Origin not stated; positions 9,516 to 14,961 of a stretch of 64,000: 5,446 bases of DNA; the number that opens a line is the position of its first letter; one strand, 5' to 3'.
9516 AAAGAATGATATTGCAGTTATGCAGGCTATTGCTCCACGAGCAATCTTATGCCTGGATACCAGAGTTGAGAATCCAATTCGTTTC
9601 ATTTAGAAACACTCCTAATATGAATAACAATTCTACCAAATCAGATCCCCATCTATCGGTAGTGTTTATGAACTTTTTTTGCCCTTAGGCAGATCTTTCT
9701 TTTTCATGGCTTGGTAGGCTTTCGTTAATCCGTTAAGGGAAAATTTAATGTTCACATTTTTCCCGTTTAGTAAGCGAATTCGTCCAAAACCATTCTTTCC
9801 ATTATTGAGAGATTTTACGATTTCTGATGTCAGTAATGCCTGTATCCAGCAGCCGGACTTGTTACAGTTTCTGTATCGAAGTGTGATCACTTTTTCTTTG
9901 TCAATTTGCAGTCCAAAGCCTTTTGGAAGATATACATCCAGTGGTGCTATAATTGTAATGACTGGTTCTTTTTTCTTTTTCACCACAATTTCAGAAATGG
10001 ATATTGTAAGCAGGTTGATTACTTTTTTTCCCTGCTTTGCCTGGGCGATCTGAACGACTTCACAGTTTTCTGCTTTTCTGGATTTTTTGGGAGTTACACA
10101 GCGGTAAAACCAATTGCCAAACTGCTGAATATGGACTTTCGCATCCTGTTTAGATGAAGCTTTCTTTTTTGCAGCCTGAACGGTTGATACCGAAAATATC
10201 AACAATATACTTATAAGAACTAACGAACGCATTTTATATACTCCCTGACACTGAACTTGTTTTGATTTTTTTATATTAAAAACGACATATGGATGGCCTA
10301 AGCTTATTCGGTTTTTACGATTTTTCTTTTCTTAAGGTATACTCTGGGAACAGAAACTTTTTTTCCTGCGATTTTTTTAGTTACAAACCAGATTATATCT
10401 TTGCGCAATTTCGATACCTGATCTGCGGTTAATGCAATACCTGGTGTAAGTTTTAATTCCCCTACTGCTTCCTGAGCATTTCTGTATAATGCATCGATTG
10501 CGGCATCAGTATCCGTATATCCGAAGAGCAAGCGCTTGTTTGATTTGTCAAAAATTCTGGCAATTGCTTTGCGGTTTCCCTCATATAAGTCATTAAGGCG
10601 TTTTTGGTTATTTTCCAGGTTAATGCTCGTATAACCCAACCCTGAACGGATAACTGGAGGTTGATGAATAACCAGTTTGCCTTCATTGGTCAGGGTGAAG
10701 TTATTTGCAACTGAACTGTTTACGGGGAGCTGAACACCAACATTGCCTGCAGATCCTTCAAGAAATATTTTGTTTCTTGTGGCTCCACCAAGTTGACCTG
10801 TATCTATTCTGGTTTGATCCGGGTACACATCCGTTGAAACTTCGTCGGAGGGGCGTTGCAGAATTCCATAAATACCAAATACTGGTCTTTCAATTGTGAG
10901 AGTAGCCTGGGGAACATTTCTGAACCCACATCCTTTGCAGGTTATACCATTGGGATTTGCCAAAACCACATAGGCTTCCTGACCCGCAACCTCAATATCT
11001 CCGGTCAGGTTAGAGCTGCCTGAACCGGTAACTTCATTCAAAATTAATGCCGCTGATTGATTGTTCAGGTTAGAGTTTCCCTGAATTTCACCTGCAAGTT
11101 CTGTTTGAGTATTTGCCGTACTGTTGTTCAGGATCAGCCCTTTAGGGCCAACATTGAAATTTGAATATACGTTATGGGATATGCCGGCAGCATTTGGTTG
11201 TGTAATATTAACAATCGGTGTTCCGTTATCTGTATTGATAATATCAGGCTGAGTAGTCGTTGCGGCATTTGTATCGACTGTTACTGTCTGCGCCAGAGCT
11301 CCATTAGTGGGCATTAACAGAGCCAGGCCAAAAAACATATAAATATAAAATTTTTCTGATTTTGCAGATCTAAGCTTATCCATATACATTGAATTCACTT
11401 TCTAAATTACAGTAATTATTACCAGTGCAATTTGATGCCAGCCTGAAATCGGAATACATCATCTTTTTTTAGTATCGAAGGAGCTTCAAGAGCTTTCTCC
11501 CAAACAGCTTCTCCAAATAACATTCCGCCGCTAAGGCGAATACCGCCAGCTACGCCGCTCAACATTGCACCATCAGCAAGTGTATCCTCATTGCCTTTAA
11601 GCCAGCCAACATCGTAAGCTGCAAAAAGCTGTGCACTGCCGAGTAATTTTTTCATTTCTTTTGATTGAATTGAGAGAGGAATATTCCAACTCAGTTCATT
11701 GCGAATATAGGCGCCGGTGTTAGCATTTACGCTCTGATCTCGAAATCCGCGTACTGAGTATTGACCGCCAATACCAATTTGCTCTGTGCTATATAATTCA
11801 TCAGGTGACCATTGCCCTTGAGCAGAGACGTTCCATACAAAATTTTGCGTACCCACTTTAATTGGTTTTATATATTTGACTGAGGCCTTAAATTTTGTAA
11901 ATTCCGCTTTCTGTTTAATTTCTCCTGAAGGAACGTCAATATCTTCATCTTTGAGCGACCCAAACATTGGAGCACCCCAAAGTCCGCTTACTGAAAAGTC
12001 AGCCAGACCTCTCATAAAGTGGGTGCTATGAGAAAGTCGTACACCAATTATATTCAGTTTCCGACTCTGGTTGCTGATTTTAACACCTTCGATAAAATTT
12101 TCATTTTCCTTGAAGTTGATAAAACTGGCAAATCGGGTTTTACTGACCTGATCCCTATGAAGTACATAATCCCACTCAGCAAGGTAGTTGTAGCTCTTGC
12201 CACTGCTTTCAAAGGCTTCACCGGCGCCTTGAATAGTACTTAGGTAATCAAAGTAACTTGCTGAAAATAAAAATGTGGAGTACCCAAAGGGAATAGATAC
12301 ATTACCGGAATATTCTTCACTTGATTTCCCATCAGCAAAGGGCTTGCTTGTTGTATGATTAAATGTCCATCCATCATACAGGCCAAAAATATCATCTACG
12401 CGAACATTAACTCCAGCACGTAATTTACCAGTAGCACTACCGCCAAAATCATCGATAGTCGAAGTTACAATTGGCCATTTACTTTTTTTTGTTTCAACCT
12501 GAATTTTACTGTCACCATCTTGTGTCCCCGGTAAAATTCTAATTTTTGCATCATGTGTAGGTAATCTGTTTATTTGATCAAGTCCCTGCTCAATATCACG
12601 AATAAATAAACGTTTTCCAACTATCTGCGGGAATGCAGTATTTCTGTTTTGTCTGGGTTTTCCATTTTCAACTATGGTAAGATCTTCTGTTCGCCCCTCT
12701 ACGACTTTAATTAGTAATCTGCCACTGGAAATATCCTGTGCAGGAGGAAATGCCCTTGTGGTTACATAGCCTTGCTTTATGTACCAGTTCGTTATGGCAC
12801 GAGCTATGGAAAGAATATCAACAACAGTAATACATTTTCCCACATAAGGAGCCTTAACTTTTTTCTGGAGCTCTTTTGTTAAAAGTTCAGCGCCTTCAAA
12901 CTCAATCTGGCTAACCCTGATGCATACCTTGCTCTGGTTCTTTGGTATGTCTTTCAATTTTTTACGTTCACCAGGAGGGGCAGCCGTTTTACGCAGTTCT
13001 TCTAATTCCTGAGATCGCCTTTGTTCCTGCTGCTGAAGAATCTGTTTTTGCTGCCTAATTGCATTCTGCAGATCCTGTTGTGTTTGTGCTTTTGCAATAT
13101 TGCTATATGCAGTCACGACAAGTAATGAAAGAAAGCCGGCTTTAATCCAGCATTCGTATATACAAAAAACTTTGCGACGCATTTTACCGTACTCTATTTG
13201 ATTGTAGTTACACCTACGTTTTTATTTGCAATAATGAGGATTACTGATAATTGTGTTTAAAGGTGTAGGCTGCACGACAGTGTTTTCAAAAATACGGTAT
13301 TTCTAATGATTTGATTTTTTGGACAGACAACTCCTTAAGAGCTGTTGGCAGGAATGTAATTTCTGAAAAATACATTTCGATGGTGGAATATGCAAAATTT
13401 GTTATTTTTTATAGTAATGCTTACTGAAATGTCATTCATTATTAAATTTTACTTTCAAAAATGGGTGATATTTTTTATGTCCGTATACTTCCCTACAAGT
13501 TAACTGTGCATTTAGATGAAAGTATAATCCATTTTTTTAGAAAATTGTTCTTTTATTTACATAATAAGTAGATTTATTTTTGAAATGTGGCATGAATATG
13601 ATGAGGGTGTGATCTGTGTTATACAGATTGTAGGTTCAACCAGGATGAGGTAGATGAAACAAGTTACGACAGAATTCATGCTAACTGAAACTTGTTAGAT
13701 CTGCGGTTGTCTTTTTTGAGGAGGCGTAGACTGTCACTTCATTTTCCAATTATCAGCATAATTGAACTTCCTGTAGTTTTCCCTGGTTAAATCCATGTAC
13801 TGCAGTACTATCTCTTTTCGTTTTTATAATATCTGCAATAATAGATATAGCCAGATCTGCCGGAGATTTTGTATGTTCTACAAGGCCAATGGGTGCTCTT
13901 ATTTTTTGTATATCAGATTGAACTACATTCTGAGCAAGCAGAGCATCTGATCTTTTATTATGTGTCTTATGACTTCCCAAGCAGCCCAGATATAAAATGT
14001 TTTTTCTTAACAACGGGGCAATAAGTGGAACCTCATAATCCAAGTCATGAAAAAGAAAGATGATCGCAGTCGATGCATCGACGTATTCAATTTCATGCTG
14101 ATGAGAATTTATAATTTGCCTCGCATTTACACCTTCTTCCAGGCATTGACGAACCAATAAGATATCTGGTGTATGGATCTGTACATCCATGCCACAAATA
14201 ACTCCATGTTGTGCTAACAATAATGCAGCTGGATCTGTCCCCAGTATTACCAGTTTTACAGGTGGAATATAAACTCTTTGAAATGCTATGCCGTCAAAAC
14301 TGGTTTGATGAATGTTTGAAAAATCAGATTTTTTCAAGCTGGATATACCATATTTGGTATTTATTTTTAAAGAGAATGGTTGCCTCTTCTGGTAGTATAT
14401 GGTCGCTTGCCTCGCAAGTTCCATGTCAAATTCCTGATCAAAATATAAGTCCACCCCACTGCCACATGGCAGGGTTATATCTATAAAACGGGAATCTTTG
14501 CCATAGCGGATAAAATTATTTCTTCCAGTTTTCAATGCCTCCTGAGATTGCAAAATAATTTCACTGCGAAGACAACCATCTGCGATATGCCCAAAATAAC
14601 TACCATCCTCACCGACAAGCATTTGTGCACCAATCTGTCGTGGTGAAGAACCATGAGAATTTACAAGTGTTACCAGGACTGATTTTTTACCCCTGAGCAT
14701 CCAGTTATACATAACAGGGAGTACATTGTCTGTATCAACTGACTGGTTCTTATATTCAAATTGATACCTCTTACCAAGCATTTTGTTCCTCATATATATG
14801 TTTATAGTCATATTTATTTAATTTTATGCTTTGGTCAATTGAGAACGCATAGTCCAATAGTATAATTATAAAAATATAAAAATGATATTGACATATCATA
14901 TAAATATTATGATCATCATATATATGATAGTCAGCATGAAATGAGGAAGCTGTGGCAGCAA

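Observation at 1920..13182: Two-partner-secretion / CDI-like operon with a non-canonical gene order: tpsB, mini-tpsA, ialB, giant tpsA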

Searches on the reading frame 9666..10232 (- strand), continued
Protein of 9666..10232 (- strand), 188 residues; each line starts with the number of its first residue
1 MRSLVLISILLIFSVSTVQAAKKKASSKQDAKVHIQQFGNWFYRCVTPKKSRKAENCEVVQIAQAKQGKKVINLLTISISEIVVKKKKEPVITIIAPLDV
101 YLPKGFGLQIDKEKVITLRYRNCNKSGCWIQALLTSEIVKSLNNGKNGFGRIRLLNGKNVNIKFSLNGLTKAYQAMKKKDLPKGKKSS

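Call 67: get_annotated_region(hit=H69, flank=12000)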
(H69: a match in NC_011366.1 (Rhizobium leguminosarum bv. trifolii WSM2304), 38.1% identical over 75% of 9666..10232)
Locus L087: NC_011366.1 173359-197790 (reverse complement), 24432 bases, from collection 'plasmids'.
description: Rhizobium leguminosarum bv. trifolii WSM2304 plasmid pRLG202, complete sequence
organism: Rhizobium leguminosarum bv. trifolii WSM2304 (NCBI taxid 395492)
taxonomy: Bacteria; Pseudomonadota; Alphaproteobacteria; Hyphomicrobiales; Rhizobiaceae; Rhizobium; Rhizobium leguminosarum; Rhizobium leguminosarum bv. trifolii WSM2304
host: -; source: -; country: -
typing (MOB-suite, as given by PLSDB): non-mobilizable
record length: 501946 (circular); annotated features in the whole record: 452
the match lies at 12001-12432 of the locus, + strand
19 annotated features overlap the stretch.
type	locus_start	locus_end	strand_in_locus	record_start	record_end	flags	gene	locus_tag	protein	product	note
CDS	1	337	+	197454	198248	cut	-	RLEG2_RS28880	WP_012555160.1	aldolase/citrate lyase family protein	-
CDS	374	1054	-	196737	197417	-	-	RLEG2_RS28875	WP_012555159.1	spermidine synthase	-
CDS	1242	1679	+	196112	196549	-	-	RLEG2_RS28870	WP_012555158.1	VOC family protein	-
CDS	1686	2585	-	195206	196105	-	-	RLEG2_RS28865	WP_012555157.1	ATP-binding cassette domain-containing protein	-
CDS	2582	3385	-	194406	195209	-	-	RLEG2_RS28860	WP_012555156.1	ABC transporter ATP-binding protein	-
CDS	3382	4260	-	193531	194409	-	-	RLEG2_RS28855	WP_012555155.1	ABC transporter permease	-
CDS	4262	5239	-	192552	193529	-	-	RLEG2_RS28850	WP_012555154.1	ABC transporter permease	GO:0055085 - transmembrane transport [Evidence IEA]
CDS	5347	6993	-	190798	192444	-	-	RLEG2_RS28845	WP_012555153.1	ABC transporter substrate-binding protein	-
CDS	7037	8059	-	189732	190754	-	-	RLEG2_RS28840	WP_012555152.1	glycoside hydrolase family 3 N-terminal domain-containing protein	GO:0005975 - carbohydrate metabolic process [Evidence IEA]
CDS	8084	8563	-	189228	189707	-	-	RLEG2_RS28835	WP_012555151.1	GNAT family N-acetyltransferase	-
CDS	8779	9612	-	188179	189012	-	thiD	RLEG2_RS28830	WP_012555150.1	bifunctional hydroxymethylpyrimidine kinase/phosphomethylpyrimidine kinase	GO:0009228 - thiamine biosynthetic process [Evidence IEA]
CDS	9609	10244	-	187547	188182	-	thiE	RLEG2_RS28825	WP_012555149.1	thiamine phosphate synthase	GO:0009228 - thiamine biosynthetic process [Evidence IEA]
CDS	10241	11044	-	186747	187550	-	thiM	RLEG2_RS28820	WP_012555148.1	hydroxyethylthiazole kinase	GO:0009228 - thiamine biosynthetic process [Evidence IEA]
CDS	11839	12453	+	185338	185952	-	-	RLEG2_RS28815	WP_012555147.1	invasion associated locus B family protein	-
CDS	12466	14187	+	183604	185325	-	-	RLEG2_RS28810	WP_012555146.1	ShlB/FhaC/HecB family hemolysin secretion/activation protein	GO:0006811 - monoatomic ion transport [Evidence IEA]; GO:0015031 - protein transport [Evidence IEA]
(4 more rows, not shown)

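Call 96: find_encoding_contigs(protein=P0174, flank=7000, max_places=3)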
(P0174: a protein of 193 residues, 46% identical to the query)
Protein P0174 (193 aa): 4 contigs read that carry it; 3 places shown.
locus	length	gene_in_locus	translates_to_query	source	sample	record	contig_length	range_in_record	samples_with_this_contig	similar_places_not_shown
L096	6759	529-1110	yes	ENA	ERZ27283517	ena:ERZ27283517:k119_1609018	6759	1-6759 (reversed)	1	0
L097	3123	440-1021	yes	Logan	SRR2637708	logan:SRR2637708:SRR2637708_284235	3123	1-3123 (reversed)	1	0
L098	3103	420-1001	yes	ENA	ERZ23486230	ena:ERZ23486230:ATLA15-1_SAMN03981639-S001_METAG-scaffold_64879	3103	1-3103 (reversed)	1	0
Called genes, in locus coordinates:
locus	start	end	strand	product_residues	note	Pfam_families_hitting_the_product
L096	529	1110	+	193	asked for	PF06776:IalB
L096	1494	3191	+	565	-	PF08479:POTRA_2, PF17287:POTRA_3, PF03865:ShlB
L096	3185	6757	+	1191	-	?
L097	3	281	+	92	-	?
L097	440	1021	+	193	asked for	PF06776:IalB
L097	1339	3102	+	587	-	PF08479:POTRA_2, PF17287:POTRA_3, PF03865:ShlB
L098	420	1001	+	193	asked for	PF06776:IalB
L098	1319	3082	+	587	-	PF08479:POTRA_2, PF17287:POTRA_3, PF03865:ShlB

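Call 97: find_encoding_contigs(protein=P0166, flank=5000, max_places=3)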
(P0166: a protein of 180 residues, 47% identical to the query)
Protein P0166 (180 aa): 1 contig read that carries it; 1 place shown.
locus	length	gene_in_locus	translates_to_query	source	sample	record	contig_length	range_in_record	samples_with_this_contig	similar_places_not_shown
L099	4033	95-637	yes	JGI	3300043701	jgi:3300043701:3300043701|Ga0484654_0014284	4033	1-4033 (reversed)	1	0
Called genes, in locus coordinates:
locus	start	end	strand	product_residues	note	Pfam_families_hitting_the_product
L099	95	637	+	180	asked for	PF06776:IalB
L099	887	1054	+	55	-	-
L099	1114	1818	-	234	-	PF01634:HisG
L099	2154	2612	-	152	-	PF13393:tRNA-synt_His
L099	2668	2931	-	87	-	PF13393:tRNA-synt_His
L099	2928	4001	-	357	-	PF13393:tRNA-synt_His, PF03129:HGTP_anticodon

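Call 98: find_encoding_contigs(protein=P0157, flank=5000, max_places=3)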
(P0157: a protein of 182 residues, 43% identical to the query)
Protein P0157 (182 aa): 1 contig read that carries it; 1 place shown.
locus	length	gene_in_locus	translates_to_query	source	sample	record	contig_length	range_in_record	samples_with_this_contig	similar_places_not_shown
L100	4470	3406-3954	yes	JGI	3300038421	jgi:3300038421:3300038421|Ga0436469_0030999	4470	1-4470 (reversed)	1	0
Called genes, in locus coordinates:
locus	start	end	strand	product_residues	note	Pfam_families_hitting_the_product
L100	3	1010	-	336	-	?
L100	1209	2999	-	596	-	PF08479:POTRA_2, PF17287:POTRA_3, PF03865:ShlB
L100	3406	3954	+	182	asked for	PF06776:IalB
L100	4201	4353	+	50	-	-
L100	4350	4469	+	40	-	?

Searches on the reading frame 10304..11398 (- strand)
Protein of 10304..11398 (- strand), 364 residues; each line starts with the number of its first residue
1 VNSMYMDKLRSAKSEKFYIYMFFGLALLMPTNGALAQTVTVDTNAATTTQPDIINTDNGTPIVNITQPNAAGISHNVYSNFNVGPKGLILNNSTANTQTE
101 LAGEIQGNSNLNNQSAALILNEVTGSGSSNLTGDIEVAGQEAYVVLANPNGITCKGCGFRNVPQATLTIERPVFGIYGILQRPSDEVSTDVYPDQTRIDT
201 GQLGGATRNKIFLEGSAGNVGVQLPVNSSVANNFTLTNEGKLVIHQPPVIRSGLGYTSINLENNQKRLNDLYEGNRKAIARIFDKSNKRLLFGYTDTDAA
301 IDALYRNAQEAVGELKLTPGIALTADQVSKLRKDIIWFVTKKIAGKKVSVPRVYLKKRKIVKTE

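Call 3: search_protein_families(library=pfam, proteins=[window:10304-11398:-], max_evalue=0.01)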
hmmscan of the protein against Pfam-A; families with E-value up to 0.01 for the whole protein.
window:10304-11398:- (364 aa): 1 family
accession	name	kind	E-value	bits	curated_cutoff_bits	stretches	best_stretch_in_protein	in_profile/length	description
PF05860.19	TPS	-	4.4e-29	102.6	33.5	1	39-237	3-180/252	TPS secretion domain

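Call 4: search_protein_families(library=ncbifam, proteins=[window:10304-11398:-], max_evalue=0.01)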
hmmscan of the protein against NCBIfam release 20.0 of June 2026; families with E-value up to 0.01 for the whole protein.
window:10304-11398:- (364 aa): 1 family
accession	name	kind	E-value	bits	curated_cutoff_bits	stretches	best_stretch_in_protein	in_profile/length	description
TIGR01901.1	adhes_NPXG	domain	1.1e-18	67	29.1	1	75-171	1-77/79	filamentous hemagglutinin N-terminal domain-containing protein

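Call 16: find_homologous_proteins(query=window:10304-11398:-, max_evalue=0.00001)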
Query window:10304-11398:- (364 aa): 71 proteins with E <= 0.00001 among 3400 candidates.
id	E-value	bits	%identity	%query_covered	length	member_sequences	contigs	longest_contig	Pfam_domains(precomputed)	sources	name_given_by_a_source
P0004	1.2e-231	786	100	99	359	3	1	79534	PF05860.20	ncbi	-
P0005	5.0e-39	152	52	46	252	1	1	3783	PF05860.20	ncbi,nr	ncbi:MAG TPA: filamentous hemagglutinin N-terminal domain-containing protein, partial [Thiopseudomon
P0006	3.3e-38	150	60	32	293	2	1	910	PF05860.20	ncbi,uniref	ncbi:adhesin, partial [Pseudomonas sp. RW407]|uniref:filamentous hemagglutinin N-terminal domain-con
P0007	2.7e-36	143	52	41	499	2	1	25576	PF05860.20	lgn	-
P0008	6.4e-36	142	58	32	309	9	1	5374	PF05860.20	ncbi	ncbi:filamentous hemagglutinin N-terminal domain-containing protein, partial [Pseudomonas citronello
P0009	3.6e-35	140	52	41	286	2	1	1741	PF05860.20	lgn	-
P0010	4.2e-35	139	48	46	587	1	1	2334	PF05860.20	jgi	-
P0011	6.9e-35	139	58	32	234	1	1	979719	PF05860.20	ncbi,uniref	ncbi:filamentous hemagglutinin N-terminal domain-containing protein [Pseudomonas sp. AAC]|uniref:fil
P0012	3.0e-34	137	44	59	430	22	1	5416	PF05860.20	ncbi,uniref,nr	ncbi:filamentous hemagglutinin N-terminal domain-containing protein [Pseudomonas edaphica]|uniref:Fi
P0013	5.7e-34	136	60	32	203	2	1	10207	PF05860.20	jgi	-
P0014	1.2e-33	135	51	42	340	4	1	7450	PF05860.20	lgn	-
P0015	1.5e-33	134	48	44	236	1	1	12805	PF05860.20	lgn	-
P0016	1.8e-33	134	62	32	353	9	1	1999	PF05860.20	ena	-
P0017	1.9e-33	134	48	46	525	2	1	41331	PF05860.20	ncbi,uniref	ncbi:filamentous hemagglutinin N-terminal domain-containing protein [Aeromonas rivipollensis]|uniref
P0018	2.1e-33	134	44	45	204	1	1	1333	PF05860.20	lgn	-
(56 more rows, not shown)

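Call 41: search_protein_representatives(protein=window:10304-11383:-)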
Query: 359 residues. Proteins with E-value up to 0.001 (for the whole library): 4410; up to 1e-10: 3530; up to 1e-30: 1190. The best 150 are listed.
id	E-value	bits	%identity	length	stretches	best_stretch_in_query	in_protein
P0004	3.5e-232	785.6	100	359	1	1-359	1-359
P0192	2.0e-114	398.5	47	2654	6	1-176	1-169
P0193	2.0e-72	260.5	43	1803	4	15-168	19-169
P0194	6.2e-72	258.8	48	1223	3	40-177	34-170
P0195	3.0e-67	243.4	43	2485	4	17-176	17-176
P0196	1.9e-64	234.2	41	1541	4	22-175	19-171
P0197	3.4e-64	233.4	47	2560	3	18-170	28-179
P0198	4.6e-62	226.4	43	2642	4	8-167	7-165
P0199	6.6e-62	225.9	44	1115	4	32-167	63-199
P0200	1.8e-61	224.4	46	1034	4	30-175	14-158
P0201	1.3e-59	218.4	46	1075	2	37-176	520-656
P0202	1.1e-55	205.5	41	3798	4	5-175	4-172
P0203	6.2e-55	202.9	41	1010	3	11-176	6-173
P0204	1.4e-54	201.7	46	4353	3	26-169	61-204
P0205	1.8e-54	201.4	40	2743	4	30-232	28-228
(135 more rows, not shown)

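Call 89: predict_structure(alignment_id=A3)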
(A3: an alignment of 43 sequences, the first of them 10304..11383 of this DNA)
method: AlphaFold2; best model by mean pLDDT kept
length: 359 residues; sequences in the alignment: 43
mean_pLDDT: 66.7   pTM: 0.56
mean pLDDT of the five models: 66.7, 65.9, 65.7, 64.2, 63.0
residues with pLDDT >= 90: 132; 70-90: 29; 50-70: 65; < 50: 133
segments of 3 or more residues with pLDDT < 50: 184-203, 211-226, 233-236, 243-290, 304-317, 333-359
pLDDT, mean of each block of 10 residues (from residue 1): 59 87 65 92 97 97 96 97 98 98 98 97 95 97 94 93 90 68 43 43 53 39 45 50 41 34 35 33 40 55 47 48 65 48 35 27
secondary structure, 60 per line:
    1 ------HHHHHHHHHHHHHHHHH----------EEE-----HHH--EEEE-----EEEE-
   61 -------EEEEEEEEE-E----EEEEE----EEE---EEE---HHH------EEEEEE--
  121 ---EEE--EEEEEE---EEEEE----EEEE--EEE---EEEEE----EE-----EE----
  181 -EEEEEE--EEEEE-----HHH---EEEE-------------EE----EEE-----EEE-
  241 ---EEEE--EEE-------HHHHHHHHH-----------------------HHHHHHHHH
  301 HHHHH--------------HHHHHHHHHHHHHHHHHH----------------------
elements in order: H7-23 E34-36 E47-50 E56-59 E68-76 E83-87 E92-94 E98-100 E113-118 E124-126 E129-134 E138-142 E147-150 E153-155 E159-163 E182-187 E190-194 E206-209 E229-231 E237-239 E244-247 E250-252 H260-268 H292-305 H320-337

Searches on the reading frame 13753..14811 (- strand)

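Call 3: search_protein_families(library=pfam, proteins=[window:13753-14811:-], max_evalue=0.01)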
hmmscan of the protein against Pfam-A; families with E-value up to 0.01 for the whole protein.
window:13753-14811:- (352 aa): 2 families
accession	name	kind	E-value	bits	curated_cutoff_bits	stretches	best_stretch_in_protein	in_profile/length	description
PF13478.12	XdhC_C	-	5.6e-19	69.3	29.7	1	187-328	1-125/125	XdhC Rossmann domain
PF02625.21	XdhC_CoxI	-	1.5e-18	66.9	24.3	1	37-104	1-68/68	XdhC and CoxI family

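Call 4: search_protein_families(library=ncbifam, proteins=[window:13753-14811:-], max_evalue=0.01)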
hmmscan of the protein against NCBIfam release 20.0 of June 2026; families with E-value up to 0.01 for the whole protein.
window:13753-14811:- (352 aa): 2 families
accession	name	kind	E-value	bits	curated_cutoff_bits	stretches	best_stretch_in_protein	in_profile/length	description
NF045664.1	XdhC_rel_AOR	equivalog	1.6e-23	83.6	350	2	255-333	269-345/346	XdhC family aldehyde oxidoreductase maturation factor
TIGR02964.1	xanthine_xdhC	equivalog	5.8e-18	65.3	161.6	1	45-329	1-246/246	xanthine dehydrogenase accessory protein XdhC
